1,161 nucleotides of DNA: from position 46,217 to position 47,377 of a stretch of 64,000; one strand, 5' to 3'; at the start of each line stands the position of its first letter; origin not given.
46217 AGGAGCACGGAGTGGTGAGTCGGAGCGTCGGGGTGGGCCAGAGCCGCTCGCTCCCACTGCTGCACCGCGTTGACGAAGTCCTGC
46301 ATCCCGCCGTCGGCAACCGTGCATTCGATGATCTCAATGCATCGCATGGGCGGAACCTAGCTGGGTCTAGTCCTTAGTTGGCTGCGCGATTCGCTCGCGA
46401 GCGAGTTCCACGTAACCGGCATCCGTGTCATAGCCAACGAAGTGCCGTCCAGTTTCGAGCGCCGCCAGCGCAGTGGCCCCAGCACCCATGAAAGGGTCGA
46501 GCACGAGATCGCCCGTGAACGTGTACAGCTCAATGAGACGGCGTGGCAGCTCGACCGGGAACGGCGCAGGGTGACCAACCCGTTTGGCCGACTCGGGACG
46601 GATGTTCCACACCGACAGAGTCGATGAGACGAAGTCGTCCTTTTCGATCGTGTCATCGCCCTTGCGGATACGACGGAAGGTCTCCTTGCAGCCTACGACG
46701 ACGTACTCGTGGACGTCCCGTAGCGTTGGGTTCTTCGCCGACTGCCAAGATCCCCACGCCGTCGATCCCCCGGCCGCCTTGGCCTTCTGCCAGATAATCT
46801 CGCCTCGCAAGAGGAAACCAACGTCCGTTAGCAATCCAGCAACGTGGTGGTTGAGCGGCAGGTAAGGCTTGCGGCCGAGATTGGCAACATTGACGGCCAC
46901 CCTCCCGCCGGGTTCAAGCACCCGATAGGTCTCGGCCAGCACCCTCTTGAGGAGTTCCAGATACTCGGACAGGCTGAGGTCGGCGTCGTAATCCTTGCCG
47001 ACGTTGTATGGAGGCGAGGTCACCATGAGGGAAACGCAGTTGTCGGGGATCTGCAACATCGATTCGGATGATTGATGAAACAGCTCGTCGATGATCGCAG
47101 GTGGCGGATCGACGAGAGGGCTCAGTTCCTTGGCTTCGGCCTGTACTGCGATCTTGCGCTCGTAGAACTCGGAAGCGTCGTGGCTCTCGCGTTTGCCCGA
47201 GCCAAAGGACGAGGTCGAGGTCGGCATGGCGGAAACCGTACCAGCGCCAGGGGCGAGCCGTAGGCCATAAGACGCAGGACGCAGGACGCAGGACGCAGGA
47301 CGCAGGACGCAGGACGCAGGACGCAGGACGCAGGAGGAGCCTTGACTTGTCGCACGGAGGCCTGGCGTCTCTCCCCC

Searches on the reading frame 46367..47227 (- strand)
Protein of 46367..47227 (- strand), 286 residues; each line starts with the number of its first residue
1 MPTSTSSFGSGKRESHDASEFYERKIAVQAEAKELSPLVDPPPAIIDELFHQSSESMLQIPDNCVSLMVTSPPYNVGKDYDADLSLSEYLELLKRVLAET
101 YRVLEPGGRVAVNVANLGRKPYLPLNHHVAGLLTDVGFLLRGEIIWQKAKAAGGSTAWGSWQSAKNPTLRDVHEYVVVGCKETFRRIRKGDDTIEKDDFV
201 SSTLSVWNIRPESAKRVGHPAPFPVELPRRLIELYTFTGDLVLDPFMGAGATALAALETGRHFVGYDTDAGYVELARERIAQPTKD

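Call 9: search_protein_families(library=pfam, proteins=[window:46367-47227:-])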
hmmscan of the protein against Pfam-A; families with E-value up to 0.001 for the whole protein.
window:46367-47227:- (286 aa): 3 families
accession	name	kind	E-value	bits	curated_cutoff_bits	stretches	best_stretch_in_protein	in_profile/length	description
PF01555.25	N6_N4_Mtase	-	6.3e-42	144.4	26.7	1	65-277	1-220/221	DNA methylase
PF08241.18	Methyltransf_11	-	3.3e-05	24.9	21.2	0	88-111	71-94/95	Methyltransferase domain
PF13649.12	Methyltransf_25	-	5.8e-05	24.1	27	0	242-282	1-43/97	Methyltransferase domain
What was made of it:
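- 46367..47227 (-): Stand-alone beta-class Type II DNA methyltransferase, 286 aa, motif IV TSPPY, motif I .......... PF01555 E=6e-42 (call 9).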

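Call 10: find_encoding_contigs(protein=window:46367-47227:-, flank=5000, max_places=10)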
Protein window:46367-47227:- (286 aa): no gene with exactly this product is on record in the collection.
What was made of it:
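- Tried and rejected: (1) An exact-protein look-up of the window's methyltransferase found nothing on record (call 10).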

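Call 13: find_homologous_proteins(query=window:46367-47227:-)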
Query window:46367-47227:- (286 aa): 8000 proteins with E <= 0.001 among 8000 candidates; the best 120 are listed.
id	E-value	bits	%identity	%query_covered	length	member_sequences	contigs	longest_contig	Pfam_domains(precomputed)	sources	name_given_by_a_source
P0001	1.4e-186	637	99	100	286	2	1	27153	PF01555.25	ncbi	ncbi:MAG: site-specific DNA-methyltransferase [Acidimicrobiia bacterium]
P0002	1.4e-181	620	97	100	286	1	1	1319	PF01555.25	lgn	-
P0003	5.7e-181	618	96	100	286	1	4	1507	PF01555.25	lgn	-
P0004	1.2e-168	578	89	99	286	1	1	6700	PF01555.25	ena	-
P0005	2.9e-168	576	89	98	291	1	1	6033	PF01555.25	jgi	jgi:site-specific DNA-methyltransferase (adenine-specific)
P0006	1.8e-166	571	88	98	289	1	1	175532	PF01555.25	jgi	jgi:site-specific DNA-methyltransferase (adenine-specific)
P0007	1.6e-160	551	85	98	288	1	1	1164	PF01555.25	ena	-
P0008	1.7e-147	508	77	98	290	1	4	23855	PF01555.25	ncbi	-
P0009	1.4e-145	502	78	98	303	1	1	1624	PF01555.25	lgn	-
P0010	8.8e-145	499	77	98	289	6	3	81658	PF01555.25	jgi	jgi:site-specific DNA-methyltransferase (adenine-specific)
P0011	1.2e-144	499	77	98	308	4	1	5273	PF01555.25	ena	-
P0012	4.8e-144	497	74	99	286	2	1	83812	PF01555.25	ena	-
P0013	1.2e-143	496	73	99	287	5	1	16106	PF01555.25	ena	-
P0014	1.3e-143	496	75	98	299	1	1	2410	PF01555.25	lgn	-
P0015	3.2e-143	494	75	97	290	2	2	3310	PF01555.25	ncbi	-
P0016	7.3e-143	493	76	96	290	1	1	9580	PF01555.25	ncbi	-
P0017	1.3e-142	492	77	98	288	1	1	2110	PF01555.25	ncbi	-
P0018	3.2e-142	491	77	96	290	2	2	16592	PF01555.25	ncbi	-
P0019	3.4e-142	491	75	98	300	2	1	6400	PF01555.25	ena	-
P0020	5.9e-142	490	75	98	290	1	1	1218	PF01555.25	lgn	-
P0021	6.6e-142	490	75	98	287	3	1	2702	PF01555.25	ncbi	-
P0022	1.1e-141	489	75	100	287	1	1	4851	PF01555.25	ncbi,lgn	-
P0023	1.5e-141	489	75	98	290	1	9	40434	PF01555.25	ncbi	-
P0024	2.3e-141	488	74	99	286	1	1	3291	PF01555.25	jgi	jgi:site-specific DNA-methyltransferase (adenine-specific)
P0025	4.0e-141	487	74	98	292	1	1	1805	PF01555.25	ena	-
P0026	9.3e-141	486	74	99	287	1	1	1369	PF01555.25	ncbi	-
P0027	1.4e-140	486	73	100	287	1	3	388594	PF01555.25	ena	-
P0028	2.6e-140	485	72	99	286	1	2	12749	PF01555.25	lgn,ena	-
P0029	3.8e-140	484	73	98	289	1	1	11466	PF01555.25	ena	-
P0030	4.1e-140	484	75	96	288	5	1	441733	PF01555.25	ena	-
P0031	4.5e-140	484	74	99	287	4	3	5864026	PF01555.25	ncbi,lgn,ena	-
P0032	4.8e-140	484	74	99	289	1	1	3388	PF01555.25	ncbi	-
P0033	9.0e-140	483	73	99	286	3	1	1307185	PF01555.25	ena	-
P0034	1.2e-139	483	74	99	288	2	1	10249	PF01555.25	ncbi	-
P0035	1.5e-139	482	74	98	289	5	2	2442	PF01555.25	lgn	-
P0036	2.8e-139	481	73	99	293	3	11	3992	PF01555.25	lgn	-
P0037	3.5e-139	481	74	98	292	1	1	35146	PF01555.25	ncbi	ncbi:MAG: site-specific DNA-methyltransferase [Actinomycetota bacterium]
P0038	6.8e-139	480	72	99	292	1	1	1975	PF01555.25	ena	-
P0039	1.3e-138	479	71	99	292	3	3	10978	PF01555.25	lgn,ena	-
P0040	1.3e-138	479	73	99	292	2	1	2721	PF01555.25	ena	-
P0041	1.4e-138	479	72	99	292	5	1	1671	PF01555.25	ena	-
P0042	2.3e-138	478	73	98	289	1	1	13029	PF01555.25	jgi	jgi:site-specific DNA-methyltransferase (adenine-specific)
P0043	3.2e-138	478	72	98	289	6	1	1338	PF01555.25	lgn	-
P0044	4.1e-138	478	75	99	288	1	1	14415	PF13847.13,PF13649.13,PF08241.19,PF01555.25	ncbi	-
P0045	4.1e-138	478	72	100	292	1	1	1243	PF01555.25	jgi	-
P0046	5.7e-138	477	72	98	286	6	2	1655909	PF01555.25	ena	-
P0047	5.7e-138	477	71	100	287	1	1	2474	PF01555.25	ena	-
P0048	6.7e-138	477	72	100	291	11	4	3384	PF01555.25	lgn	-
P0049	8.7e-138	476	72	98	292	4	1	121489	PF01555.25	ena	-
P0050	1.2e-137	476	72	99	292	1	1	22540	PF01555.25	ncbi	ncbi:MAG: DNA-methyltransferase [Acidimicrobiia bacterium]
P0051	1.6e-137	476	73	98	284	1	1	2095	PF01170.25,PF01555.25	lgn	-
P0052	1.9e-137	475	73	100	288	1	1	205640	PF01555.25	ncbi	-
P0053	2.4e-137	475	75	98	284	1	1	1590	PF01555.25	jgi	jgi:site-specific DNA-methyltransferase (adenine-specific)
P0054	2.6e-137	475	72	99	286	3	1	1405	PF01555.25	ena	-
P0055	2.7e-137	475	73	100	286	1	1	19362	PF01555.25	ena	-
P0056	3.5e-137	474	74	98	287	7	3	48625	PF01555.25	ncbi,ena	ncbi:MAG TPA: site-specific DNA-methyltransferase [Acidimicrobiia bacterium]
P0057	3.6e-137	474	72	98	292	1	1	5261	PF01555.25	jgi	-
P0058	6.0e-137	474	73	98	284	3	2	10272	PF01555.25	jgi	jgi:site-specific DNA-methyltransferase (adenine-specific)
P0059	7.6e-137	473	71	99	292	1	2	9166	PF01555.25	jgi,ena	-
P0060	7.6e-137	473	73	99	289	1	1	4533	PF01555.25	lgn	-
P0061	8.3e-137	473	73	98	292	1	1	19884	PF01555.25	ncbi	ncbi:MAG: site-specific DNA-methyltransferase [Actinomycetota bacterium]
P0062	8.6e-137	473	72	99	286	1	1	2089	PF01555.25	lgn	-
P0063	1.1e-136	473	72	99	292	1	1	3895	PF01555.25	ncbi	-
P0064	1.1e-136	473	73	98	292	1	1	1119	PF01555.25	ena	-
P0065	1.2e-136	473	71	98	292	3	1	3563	PF01555.25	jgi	-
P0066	1.4e-136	473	73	98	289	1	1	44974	PF01555.25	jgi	jgi:site-specific DNA-methyltransferase (adenine-specific)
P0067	1.4e-136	473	73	98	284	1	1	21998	PF01555.25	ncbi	-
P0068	1.5e-136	472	73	98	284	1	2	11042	PF01555.25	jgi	jgi:modification methylase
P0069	1.5e-136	472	72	98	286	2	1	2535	PF01170.25,PF01555.25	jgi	jgi:DNA modification methylase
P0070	1.5e-136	472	72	98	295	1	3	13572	PF01555.25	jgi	-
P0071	1.6e-136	472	72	99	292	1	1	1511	PF13649.13,PF01555.25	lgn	-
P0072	1.7e-136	472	72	98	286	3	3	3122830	PF01555.25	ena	-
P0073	1.9e-136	472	73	100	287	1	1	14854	PF01555.25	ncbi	-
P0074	2.0e-136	472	73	99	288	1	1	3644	PF01555.25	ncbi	-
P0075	2.2e-136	472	70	99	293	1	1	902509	PF01555.25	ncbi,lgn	ncbi:MAG: site-specific DNA-methyltransferase [Acidimicrobiia bacterium]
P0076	2.2e-136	472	73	99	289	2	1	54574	PF01555.25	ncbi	-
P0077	2.4e-136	472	71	99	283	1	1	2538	PF01555.25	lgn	-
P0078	2.6e-136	472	73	98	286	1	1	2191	PF01555.25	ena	-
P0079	2.9e-136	471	73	98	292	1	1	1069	PF01555.25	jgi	jgi:site-specific DNA-methyltransferase (adenine-specific)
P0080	3.3e-136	471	72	99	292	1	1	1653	PF01555.25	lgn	-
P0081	3.3e-136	471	71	99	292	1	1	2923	PF01555.25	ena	-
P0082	4.2e-136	471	72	99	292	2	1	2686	PF01555.25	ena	-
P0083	4.3e-136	471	72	98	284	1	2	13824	PF01555.25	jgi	jgi:modification methylase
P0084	5.3e-136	471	71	99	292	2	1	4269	PF01555.25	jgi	-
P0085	5.4e-136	471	72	95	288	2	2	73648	PF01555.25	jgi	jgi:modification methylase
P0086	6.5e-136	470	72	98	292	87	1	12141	PF01555.25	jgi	jgi:DNA modification methylase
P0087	7.1e-136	470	72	98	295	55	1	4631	PF01555.25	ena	-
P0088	7.2e-136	470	72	98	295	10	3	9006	PF01555.25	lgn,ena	-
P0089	7.2e-136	470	73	99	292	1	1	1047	PF01555.25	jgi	jgi:site-specific DNA-methyltransferase (adenine-specific)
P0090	7.3e-136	470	71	98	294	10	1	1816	PF01555.25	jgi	jgi:site-specific DNA-methyltransferase (adenine-specific)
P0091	7.3e-136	470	72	98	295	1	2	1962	PF01555.25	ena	-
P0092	7.3e-136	470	72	98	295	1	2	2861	PF01555.25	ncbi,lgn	-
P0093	9.9e-136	470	70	99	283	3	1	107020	PF01555.25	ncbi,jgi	-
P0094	1.0e-135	470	72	98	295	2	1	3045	PF01555.25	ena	-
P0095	1.0e-135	470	72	98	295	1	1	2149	PF01555.25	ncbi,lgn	-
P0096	1.0e-135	470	71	98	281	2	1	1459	PF13649.13,PF08241.19,PF01555.25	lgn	-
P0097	1.1e-135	470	74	95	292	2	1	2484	PF13649.13,PF01555.25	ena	-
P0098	1.4e-135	469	72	98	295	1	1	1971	PF01555.25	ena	-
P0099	1.6e-135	469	71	100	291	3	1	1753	PF01555.25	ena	-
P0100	1.7e-135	469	70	99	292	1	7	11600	PF01555.25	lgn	-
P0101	1.9e-135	469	71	99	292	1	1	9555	PF01555.25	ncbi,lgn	ncbi:MAG: site-specific DNA-methyltransferase [Actinomycetota bacterium]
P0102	2.4e-135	468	70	99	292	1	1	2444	PF01555.25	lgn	-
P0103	2.7e-135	468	73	98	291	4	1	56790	PF01555.25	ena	-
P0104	2.8e-135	468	72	98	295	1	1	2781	PF01555.25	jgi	jgi:site-specific DNA-methyltransferase (adenine-specific)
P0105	2.9e-135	468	72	99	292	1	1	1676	PF01555.25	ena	-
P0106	3.0e-135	468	73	98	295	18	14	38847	PF01555.25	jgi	jgi:site-specific DNA-methyltransferase (adenine-specific)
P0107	3.1e-135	468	70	99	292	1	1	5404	PF01555.25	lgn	-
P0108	3.6e-135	468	71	98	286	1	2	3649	PF01555.25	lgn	-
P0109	3.7e-135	468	72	98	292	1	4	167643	PF01555.25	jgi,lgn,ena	-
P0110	4.4e-135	468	72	98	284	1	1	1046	PF01555.25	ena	-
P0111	4.5e-135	468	70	98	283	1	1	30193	PF01555.25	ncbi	-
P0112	4.6e-135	468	72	98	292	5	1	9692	PF01555.25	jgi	-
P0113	5.0e-135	467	71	98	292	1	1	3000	PF01555.25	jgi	jgi:site-specific DNA-methyltransferase (adenine-specific)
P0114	5.2e-135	467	72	98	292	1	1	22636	PF01555.25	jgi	-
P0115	5.5e-135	467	70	99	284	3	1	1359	PF13649.13,PF01555.25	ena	-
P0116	5.9e-135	467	71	98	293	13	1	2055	PF01555.25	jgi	-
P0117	6.1e-135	467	71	99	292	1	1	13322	PF13649.13,PF08241.19,PF01555.25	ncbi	-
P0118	6.1e-135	467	68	99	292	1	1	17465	PF01555.25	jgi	-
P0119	6.5e-135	467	70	99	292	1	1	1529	PF01555.25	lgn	-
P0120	7.0e-135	467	72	96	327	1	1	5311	PF01555.25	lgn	-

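Call 14: find_related_loci(query=window:46367-47227:-, collection=genome_contigs, flank=6000)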
Query window:46367-47227:- (286 aa) in genome_contigs; peptide patterns used: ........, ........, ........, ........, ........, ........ (x = any residue, [..] = any of these).
600 stretches matched a pattern (row limit reached: there are more); 552 encode a relative of the query (tblastn E <= 1e-3); the best 80 are kept; 80 distinct loci.
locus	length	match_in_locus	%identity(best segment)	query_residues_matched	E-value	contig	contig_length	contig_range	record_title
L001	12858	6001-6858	99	1-286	0e+0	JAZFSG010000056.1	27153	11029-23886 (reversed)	MAG: Acidimicrobiia bacterium isolate BS1bin.31 BS1bin.31_56, whole genome shotgun sequence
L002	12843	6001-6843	74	3-282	2e-145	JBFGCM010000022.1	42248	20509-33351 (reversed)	MAG: Acidimicrobiia bacterium isolate Mix_sand01.2020.11.Z.72 k141_1143454_length_42248_cov_15.3204, whole genome shotgu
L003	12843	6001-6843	73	1-281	3e-145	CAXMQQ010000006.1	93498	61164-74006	MAG: uncultured Acidimicrobiia bacterium isolate 10C-St20-MC-01_bin.8.orig genome assembly, contig: k141_3270744, whole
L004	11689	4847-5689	73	1-281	2e-144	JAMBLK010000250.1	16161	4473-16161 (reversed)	MAG: Actinomycetes bacterium isolate H2.bin.94 k83_1458981, whole genome shotgun sequence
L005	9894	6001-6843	73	3-282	2e-143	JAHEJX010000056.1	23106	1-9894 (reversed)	MAG: Actinomycetes bacterium isolate Ww568 NODE_5648_length_23106_cov_4.608223, whole genome shotgun sequence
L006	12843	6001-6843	73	1-281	3e-143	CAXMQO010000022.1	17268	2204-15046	MAG: uncultured Saprospiraceae bacterium isolate 07C-BC-St07_bin.8.orig genome assembly, contig: k141_2714103, whole gen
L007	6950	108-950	73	1-281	8e-143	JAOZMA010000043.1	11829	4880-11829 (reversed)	MAG: Acidimicrobiia bacterium isolate GMC2.metabat2.12 GMC2_977_length_11829_cov_8.803550, whole genome shotgun sequence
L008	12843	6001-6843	72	1-281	4e-142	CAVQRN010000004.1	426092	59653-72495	MAG: uncultured Actinomycetota bacterium isolate MFD09779.bin.2.174 genome assembly, contig: contig_31234, whole genome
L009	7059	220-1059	71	3-282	1e-140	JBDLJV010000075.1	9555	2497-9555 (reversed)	MAG: Actinomycetota bacterium isolate MAG111 MAG111_75, whole genome shotgun sequence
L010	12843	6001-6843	71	1-281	1e-139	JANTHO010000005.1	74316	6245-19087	MAG: Acidimicrobiia bacterium isolate bin30015 c_000000000009, whole genome shotgun sequence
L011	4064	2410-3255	72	1-282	7e-143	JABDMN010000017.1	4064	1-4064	MAG: Acidimicrobiia bacterium isolate SS_bin_102 k127_2783900, whole genome shotgun sequence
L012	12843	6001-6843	71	1-281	9e-140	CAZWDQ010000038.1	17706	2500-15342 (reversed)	MAG TPA_asm: uncultured Acidimicrobiaceae bacterium isolate SRP155585_co2_192 genome assembly, contig: NODE_1732_length_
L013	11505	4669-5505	73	3-281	1e-139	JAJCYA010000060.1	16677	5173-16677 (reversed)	MAG: Acidimicrobiia bacterium isolate OFTM344 OFTM344_59, whole genome shotgun sequence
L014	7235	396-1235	69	3-282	4e-139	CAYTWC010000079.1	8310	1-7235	MAG TPA_asm: uncultured Acidimicrobiaceae bacterium isolate SRP334346_co1_33 genome assembly, contig: NODE_6711_length_8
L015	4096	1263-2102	73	1-280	1e-141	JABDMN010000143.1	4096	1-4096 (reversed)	MAG: Acidimicrobiia bacterium isolate SS_bin_102 k127_3086991, whole genome shotgun sequence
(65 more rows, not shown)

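Call 17: find_encoding_contigs(protein=P0002, flank=3000, max_places=6)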
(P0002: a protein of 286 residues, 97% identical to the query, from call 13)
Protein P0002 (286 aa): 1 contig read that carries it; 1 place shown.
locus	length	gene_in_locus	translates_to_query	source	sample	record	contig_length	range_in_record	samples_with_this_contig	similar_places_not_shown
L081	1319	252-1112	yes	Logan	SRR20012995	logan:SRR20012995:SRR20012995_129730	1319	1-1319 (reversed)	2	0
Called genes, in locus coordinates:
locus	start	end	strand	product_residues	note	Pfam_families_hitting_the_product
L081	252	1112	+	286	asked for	PF01555:N6_N4_Mtase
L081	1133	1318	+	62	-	?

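Call 18: find_encoding_contigs(protein=P0003, flank=3000, max_places=6)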
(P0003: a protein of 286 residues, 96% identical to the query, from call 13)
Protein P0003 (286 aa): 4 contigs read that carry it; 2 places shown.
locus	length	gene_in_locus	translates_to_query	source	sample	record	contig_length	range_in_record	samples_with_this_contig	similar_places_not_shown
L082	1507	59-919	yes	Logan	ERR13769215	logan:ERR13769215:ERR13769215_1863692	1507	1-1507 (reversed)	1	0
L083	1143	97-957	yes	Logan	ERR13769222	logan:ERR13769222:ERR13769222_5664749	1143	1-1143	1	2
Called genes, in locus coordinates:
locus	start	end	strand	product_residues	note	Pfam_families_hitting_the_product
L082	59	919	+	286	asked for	PF01555:N6_N4_Mtase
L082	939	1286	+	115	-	-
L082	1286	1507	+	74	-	?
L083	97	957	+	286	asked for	PF01555:N6_N4_Mtase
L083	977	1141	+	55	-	?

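Call 19: find_encoding_contigs(protein=P0004, flank=5000, max_places=4)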
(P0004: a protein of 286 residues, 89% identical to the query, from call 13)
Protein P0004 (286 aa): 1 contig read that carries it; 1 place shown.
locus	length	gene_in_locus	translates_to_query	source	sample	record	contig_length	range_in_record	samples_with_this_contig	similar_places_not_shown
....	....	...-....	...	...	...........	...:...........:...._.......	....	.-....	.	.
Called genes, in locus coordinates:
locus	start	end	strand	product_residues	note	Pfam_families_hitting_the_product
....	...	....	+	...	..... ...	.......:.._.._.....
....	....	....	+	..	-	-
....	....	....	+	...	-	-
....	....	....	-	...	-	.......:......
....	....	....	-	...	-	-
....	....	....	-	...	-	-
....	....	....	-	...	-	-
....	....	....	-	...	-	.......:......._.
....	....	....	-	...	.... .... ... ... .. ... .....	?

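Call 35: find_encoding_contigs(protein=P0005, flank=3000, max_places=4)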
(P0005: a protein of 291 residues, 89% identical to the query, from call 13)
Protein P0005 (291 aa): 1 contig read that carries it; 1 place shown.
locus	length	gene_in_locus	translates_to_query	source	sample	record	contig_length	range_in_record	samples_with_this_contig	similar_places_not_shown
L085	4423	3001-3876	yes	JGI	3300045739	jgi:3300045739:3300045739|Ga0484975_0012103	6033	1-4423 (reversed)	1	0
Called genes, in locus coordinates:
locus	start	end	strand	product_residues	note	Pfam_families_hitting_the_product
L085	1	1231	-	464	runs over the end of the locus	PF01547:SBP_bac_1, PF13416:SBP_bac_8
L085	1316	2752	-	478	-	PF00128:Alpha-amylase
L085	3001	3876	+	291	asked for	PF01555:N6_N4_Mtase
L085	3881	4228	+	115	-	-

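Call 36: find_encoding_contigs(protein=P0006, flank=3000, max_places=4)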
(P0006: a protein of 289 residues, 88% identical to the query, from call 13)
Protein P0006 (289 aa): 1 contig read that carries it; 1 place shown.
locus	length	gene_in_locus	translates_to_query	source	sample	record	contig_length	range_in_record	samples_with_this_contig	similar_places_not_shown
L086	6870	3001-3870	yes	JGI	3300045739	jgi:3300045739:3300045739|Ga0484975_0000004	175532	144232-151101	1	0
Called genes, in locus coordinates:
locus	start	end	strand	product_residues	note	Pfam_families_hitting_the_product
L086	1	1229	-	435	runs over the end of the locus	PF01547:SBP_bac_1, PF13416:SBP_bac_8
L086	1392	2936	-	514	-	PF00128:Alpha-amylase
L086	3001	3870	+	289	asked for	PF01555:N6_N4_Mtase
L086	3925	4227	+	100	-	-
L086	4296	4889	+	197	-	PF20469:OLD-like_TOPRIM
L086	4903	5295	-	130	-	-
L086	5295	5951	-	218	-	-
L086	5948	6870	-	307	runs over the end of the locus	PF01510:Amidase_2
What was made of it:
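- On Phasevarion (phase-variable DNA methyltransferase): The gene is conserved and syntenic across Acidimicrobiia (calls 13, 14, 35, 36).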

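Call 37: find_encoding_contigs(protein=P0007, flank=3000, max_places=4)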
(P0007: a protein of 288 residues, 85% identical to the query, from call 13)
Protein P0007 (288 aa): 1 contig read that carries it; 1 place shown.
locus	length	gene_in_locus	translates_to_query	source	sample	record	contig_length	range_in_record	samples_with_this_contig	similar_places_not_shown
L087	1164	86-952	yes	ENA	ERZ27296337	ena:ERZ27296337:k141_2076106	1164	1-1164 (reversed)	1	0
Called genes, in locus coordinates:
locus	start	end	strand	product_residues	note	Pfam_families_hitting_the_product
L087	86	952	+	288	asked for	PF01555:N6_N4_Mtase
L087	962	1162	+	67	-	?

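Call 42: find_related_loci(query=window:46367-47227:-, collection=metagenome_contigs, flank=10000)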
Query window:46367-47227:- (286 aa) in metagenome_contigs; peptide patterns used: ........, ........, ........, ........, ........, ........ (x = any residue, [..] = any of these).
600 stretches matched a pattern (row limit reached: there are more); 532 encode a relative of the query (tblastn E <= 1e-3); the best 80 are kept; 80 distinct loci.
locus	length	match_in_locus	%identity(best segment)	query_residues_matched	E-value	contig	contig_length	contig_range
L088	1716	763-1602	77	3-282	6e-163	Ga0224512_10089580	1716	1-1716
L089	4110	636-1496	75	1-286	5e-151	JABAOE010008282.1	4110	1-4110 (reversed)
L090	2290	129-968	75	3-282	1e-156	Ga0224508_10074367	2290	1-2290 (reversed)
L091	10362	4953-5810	73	1-285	8e-145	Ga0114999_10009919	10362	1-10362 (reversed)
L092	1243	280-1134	72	1-285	3e-158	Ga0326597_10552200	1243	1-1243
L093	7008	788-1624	74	3-281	1e-142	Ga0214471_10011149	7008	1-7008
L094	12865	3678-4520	72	1-281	2e-142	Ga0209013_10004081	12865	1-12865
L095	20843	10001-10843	72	1-281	3e-141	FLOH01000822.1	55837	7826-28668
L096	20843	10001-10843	72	1-281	3e-141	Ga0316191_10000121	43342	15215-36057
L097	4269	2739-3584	71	1-282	9e-144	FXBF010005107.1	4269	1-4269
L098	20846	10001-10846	68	1-282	1e-140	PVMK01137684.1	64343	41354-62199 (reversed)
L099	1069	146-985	72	3-282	2e-153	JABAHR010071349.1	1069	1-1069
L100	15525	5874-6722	75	1-282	5e-139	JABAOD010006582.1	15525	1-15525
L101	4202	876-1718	71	1-281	2e-141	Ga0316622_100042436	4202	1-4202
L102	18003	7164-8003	72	3-281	3e-138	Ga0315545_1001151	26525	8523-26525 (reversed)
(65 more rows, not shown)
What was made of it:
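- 46367..47227 (-): Orthologues of 65-77% identity occur in hundreds of Acidimicrobiia MAGs (calls 13, 14, 42).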

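Call 46: search_solved_structures(query=window:46367-47227:-, max_evalue=0.001, show_alignments=1)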
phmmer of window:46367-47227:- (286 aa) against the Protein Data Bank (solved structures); distinct sequences matched with E-value up to 0.001: 13.
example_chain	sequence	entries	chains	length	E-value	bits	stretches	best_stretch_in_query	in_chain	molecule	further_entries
2zie_A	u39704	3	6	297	6.9e-27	97.8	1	54-282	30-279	Putative modification methylase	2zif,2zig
8s9m_A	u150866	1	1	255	3.7e-19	72.4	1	206-282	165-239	DNA cytosine-N4 methyltransferase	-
8s9n_A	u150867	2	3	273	4.9e-19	72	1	206-282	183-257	DNA cytosine-N4 methyltransferase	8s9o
8urk_A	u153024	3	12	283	1.3e-18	70.6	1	185-280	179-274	Methyltransferase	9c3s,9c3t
9c3u_A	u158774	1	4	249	2.2e-18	69.9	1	185-280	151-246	Methyltransferase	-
1nw8_A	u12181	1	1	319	7.1e-15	58.4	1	55-270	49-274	MODIFICATION METHYLASE RSRI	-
1eg2_A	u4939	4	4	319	1.1e-14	57.7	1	55-270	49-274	MODIFICATION METHYLASE RSRI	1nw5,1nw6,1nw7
6pbd_A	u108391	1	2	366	2.3e-12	50.1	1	132-282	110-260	Modification methylase CcrMI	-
1g60_A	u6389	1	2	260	3.3e-12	49.6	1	216-276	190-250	Adenine-specific Methyltransferase MboIIA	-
5hfj_A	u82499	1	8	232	9.2e-10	41.6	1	213-280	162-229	Adenine specific DNA methyltransferase (DpnA)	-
5hek_A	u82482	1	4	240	9.6e-10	41.5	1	213-280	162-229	Adenine specific DNA methyltransferase (DpnA)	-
1boo_A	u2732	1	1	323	1.1e-09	41.4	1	218-276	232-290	PROTEIN (N-4 CYTOSINE-SPECIFIC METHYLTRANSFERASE PVU II)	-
5e71_A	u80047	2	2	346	0.00016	24.4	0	215-276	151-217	N2, N2-dimethylguanosine tRNA methyltransferase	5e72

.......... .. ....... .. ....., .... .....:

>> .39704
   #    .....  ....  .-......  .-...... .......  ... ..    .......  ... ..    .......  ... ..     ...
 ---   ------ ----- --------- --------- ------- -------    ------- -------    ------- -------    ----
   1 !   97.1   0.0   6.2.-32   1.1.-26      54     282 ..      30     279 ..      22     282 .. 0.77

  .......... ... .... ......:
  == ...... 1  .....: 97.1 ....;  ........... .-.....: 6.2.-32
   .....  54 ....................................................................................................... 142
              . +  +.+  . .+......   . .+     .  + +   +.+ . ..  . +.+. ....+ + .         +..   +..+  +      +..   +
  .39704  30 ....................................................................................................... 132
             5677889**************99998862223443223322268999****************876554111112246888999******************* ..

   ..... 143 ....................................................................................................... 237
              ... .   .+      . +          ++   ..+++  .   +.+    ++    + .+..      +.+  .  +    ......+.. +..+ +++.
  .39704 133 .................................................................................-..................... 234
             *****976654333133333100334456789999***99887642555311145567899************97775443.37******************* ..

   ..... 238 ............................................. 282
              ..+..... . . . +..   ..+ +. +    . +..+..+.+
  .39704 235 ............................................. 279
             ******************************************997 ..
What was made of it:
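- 46367..47227 (-): Nearest solved structure is 2zie, a Thermus putative modification methylase, followed by N4-cytosine methyltransferases (call 46).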
